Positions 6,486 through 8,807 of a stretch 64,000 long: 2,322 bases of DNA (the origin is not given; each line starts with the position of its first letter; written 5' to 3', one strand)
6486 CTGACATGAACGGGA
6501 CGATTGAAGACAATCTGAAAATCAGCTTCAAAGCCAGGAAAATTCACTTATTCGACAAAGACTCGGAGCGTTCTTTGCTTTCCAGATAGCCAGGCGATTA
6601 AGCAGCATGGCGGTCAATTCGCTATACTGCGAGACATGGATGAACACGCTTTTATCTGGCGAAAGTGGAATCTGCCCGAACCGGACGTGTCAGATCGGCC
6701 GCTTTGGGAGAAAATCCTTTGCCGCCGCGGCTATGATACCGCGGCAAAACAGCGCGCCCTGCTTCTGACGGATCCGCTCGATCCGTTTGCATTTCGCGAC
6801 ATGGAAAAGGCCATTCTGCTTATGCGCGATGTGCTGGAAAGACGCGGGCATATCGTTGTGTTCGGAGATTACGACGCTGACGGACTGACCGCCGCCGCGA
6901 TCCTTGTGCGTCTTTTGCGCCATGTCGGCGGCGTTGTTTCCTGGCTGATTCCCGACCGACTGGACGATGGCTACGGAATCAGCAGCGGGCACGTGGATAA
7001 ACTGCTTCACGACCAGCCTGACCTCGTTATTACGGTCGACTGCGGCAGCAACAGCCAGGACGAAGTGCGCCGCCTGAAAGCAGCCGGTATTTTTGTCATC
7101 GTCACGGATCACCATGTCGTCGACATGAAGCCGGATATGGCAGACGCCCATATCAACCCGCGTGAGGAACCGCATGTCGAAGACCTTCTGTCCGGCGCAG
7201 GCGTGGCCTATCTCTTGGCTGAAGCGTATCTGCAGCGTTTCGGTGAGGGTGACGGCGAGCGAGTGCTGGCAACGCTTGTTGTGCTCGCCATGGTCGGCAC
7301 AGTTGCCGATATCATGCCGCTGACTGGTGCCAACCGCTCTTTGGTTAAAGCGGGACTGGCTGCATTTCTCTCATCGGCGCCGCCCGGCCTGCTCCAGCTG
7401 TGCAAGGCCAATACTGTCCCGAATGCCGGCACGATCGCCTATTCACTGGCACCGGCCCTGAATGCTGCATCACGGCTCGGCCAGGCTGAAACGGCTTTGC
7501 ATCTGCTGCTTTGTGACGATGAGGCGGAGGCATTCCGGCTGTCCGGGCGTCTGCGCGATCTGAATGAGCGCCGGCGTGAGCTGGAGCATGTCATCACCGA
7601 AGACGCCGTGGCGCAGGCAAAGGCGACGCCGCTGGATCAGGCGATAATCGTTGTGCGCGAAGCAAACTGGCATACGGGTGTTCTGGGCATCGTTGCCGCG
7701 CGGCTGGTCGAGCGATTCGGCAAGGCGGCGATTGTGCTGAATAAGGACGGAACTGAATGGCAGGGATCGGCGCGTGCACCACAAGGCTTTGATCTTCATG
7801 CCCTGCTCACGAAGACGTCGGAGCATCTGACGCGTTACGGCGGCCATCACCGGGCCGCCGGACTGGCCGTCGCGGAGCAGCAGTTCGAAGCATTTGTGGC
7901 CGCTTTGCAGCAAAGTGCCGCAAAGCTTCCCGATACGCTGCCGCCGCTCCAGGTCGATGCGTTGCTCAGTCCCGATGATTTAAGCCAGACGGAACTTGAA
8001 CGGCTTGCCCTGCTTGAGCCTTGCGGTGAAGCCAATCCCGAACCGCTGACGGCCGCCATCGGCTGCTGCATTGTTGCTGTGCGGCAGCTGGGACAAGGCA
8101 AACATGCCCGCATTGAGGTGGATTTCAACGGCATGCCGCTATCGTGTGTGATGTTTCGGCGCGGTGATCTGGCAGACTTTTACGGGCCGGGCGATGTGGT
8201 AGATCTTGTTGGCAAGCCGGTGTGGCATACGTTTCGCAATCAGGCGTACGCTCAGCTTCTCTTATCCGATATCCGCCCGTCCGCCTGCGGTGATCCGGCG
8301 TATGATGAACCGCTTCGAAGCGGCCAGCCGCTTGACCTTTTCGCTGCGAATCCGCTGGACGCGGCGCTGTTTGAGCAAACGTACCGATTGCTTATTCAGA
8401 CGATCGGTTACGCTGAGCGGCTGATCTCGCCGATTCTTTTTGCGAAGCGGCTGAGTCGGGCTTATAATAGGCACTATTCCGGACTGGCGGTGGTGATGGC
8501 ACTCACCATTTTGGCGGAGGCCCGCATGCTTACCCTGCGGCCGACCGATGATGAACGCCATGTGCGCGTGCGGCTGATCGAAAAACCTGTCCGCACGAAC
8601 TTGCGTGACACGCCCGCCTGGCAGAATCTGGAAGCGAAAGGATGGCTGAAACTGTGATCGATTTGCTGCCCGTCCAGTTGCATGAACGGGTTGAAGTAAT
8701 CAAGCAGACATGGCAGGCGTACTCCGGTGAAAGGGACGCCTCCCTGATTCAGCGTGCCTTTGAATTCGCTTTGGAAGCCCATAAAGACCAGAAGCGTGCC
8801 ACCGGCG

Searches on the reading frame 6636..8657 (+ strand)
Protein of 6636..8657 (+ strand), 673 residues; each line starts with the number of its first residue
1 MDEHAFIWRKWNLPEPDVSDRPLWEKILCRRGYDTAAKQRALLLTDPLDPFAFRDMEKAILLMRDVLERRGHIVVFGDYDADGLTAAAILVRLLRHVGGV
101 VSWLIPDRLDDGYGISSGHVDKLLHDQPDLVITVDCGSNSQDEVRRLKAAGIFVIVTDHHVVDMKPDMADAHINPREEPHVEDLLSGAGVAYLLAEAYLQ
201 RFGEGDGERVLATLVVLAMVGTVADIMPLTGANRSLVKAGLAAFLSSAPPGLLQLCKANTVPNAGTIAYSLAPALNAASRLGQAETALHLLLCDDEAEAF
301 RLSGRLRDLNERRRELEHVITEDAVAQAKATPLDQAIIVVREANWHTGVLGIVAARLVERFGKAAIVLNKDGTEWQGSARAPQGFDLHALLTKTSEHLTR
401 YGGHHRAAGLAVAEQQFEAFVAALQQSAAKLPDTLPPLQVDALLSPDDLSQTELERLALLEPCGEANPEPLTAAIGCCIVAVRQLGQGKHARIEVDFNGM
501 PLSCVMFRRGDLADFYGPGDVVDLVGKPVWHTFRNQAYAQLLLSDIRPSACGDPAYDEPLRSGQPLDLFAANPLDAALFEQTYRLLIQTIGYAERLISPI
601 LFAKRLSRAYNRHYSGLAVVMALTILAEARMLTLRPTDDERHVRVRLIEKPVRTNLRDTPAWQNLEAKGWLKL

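Call 40: find_encoding_contigs(protein=window:6636-8657:+, flank=10000, max_places=1)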
Protein window:6636-8657:+ (673 aa): no gene with exactly this product is on record in the collection.
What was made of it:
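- Tried and rejected: One window protein (6636-8657) is not on record in the contig index (call 40).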
